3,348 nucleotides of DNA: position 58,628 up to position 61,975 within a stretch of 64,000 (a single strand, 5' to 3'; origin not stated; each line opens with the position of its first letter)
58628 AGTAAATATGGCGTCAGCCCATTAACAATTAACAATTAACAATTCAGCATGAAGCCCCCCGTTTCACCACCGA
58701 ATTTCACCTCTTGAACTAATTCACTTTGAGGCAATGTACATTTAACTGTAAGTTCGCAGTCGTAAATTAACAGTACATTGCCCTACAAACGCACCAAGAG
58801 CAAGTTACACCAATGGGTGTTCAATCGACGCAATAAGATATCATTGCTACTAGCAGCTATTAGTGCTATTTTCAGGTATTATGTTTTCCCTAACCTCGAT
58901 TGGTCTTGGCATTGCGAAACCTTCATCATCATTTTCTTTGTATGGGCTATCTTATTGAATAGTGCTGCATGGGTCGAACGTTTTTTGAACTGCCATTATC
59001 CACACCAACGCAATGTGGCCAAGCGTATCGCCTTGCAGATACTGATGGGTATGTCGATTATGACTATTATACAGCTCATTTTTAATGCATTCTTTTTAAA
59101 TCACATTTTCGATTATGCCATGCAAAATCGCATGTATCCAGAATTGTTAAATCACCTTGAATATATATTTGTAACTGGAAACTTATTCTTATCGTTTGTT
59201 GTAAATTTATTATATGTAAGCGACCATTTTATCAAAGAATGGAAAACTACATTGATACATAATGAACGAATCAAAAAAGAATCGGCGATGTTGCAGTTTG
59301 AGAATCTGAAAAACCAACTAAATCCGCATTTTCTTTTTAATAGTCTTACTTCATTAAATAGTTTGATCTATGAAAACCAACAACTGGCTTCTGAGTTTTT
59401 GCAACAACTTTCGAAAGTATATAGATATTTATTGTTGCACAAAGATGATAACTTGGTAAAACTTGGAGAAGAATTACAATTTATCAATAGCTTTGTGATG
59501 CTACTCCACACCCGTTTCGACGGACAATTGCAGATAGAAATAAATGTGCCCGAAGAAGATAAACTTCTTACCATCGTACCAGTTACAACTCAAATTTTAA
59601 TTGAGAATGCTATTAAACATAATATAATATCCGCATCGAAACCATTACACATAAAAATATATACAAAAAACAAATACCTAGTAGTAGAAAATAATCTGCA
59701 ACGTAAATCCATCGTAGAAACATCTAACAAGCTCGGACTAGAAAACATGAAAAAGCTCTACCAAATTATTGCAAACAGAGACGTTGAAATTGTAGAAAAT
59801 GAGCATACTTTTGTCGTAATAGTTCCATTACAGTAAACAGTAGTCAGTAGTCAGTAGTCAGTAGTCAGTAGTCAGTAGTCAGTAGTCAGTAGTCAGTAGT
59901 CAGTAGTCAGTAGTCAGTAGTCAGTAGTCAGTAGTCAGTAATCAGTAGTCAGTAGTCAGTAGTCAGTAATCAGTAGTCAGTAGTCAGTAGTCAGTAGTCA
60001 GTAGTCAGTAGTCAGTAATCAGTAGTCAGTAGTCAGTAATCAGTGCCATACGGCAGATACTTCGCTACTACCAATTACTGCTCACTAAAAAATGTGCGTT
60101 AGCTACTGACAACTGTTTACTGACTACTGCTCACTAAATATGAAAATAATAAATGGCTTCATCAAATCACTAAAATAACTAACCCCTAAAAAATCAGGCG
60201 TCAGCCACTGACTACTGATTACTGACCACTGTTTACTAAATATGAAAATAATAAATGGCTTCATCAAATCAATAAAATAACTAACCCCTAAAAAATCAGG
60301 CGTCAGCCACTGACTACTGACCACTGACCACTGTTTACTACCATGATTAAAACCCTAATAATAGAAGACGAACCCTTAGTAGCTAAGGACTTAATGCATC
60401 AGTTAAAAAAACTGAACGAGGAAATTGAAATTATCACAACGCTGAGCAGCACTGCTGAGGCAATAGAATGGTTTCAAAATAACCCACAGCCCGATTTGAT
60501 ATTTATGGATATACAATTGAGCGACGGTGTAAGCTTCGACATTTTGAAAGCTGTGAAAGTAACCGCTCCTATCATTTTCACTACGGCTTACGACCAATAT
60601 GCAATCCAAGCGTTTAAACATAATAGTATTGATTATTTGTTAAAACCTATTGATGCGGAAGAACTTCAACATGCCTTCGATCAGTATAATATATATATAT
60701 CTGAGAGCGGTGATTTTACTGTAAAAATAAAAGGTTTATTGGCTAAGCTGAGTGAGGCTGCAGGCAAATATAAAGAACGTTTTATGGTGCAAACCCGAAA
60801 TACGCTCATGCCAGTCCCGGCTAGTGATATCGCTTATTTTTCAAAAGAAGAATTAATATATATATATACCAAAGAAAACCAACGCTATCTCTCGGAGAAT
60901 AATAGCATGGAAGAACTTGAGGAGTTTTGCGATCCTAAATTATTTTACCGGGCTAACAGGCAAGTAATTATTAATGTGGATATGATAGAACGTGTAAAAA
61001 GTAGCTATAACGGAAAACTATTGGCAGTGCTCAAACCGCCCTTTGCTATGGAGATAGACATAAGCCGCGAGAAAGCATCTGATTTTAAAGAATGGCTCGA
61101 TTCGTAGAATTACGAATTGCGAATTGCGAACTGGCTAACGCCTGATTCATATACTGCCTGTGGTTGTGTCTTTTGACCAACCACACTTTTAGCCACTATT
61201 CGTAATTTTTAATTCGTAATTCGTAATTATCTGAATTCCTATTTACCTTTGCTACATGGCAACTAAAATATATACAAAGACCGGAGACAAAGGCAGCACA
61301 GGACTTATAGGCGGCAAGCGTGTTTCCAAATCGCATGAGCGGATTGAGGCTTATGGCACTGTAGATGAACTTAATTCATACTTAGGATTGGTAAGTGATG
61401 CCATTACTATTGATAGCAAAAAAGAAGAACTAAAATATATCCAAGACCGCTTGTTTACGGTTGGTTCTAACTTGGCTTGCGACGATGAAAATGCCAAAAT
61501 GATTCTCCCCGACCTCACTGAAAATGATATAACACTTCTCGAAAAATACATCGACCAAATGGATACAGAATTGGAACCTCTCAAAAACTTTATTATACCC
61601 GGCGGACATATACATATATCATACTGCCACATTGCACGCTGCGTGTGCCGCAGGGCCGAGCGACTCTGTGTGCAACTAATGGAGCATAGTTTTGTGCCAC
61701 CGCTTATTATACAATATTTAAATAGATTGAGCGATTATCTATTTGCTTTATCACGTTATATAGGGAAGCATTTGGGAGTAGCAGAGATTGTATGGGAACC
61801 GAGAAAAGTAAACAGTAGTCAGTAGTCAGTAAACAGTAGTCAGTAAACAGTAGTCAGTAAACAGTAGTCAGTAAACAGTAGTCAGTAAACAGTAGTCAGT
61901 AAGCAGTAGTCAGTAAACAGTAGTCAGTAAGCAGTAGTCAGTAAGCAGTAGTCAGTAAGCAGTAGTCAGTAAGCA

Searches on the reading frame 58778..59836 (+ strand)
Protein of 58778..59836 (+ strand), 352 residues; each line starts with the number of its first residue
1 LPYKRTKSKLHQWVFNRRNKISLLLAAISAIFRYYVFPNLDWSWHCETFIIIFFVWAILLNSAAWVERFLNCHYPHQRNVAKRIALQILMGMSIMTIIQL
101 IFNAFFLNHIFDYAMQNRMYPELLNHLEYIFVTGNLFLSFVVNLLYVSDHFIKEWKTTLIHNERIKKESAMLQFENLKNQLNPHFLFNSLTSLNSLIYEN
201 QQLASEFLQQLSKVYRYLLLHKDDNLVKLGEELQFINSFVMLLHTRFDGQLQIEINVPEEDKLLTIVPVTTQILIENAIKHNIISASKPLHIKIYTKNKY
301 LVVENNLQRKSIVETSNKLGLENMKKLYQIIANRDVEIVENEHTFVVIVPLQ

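Call 59: search_protein_families(library=pfam, proteins=[window:58778-59836:+], max_evalue=0.001)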
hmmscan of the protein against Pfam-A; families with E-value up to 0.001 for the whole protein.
window:58778-59836:+ (352 aa): 1 family
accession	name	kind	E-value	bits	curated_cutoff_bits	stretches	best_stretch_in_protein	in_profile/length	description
PF06580.19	His_kinase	-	1.4e-21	76.9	25.2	1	173-250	2-80/81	Histidine kinase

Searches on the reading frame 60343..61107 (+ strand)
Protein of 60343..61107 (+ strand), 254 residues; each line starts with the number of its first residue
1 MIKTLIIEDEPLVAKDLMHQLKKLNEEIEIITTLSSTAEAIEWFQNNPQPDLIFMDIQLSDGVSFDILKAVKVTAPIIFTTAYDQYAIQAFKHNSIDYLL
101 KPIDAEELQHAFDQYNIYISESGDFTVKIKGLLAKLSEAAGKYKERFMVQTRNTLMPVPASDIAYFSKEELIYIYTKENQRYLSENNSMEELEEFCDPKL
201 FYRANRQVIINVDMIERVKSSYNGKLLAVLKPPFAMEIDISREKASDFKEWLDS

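Call 59: search_protein_families(library=pfam, proteins=[window:60343-61107:+], max_evalue=0.001)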
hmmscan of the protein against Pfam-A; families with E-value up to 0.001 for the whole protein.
window:60343-61107:+ (254 aa): 2 families
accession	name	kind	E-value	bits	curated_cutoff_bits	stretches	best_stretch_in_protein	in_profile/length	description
PF00072.30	Response_reg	-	3e-16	60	30.2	1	5-111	2-109/111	Response regulator receiver domain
PF04397.21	LytTR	-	5.4e-16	59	22.6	1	155-252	3-97/98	LytTr DNA-binding domain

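Call 60: find_encoding_contigs(protein=window:60343-61107:+, flank=2500, max_places=10)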
Protein window:60343-61107:+ (254 aa): 24 contigs read that carry it; 4 places shown.
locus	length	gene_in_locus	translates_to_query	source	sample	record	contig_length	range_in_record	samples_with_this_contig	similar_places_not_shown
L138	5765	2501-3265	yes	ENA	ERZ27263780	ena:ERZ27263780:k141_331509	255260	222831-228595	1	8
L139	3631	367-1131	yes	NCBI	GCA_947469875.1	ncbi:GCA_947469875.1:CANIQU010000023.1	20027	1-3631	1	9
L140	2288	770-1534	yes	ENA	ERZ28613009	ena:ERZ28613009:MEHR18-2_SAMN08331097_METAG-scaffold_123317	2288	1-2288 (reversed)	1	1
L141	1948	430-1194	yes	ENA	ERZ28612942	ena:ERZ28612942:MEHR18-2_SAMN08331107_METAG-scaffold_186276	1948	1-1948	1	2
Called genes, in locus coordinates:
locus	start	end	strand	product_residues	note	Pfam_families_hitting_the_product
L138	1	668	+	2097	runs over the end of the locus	PF00932:LTD, PF03160:Calx-beta (faint), PF18962:Por_Secre_tail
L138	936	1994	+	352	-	PF06580:His_kinase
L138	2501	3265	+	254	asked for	PF00072:Response_reg, PF04397:LytTR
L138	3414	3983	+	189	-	PF01923:Cob_adeno_trans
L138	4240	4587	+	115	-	PF05635:23S_rRNA_IVP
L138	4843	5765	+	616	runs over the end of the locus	PF04551:GcpE, PF26540:GcpE_C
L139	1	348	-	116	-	?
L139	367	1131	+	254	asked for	PF00072:Response_reg, PF04397:LytTR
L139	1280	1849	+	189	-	PF01923:Cob_adeno_trans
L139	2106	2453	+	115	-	PF05635:23S_rRNA_IVP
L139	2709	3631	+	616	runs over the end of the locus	PF04551:GcpE, PF26540:GcpE_C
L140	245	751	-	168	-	-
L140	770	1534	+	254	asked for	PF00072:Response_reg, PF04397:LytTR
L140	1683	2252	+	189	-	PF01923:Cob_adeno_trans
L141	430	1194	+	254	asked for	PF00072:Response_reg, PF04397:LytTR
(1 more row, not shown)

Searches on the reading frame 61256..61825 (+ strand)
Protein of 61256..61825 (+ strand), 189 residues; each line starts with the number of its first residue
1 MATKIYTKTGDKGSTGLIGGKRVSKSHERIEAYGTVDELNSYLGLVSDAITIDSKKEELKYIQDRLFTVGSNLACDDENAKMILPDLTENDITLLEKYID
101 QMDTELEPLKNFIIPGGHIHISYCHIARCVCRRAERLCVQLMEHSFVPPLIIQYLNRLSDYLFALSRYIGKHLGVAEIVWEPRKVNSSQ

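Call 59: search_protein_families(library=pfam, proteins=[window:61256-61825:+], max_evalue=0.001)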
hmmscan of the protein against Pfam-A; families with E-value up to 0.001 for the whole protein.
window:61256-61825:+ (189 aa): 1 family
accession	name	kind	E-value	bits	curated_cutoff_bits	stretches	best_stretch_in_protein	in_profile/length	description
PF01923.23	Cob_adeno_trans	-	4e-61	206.5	24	1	5-169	1-171/171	Cobalamin adenosyltransferase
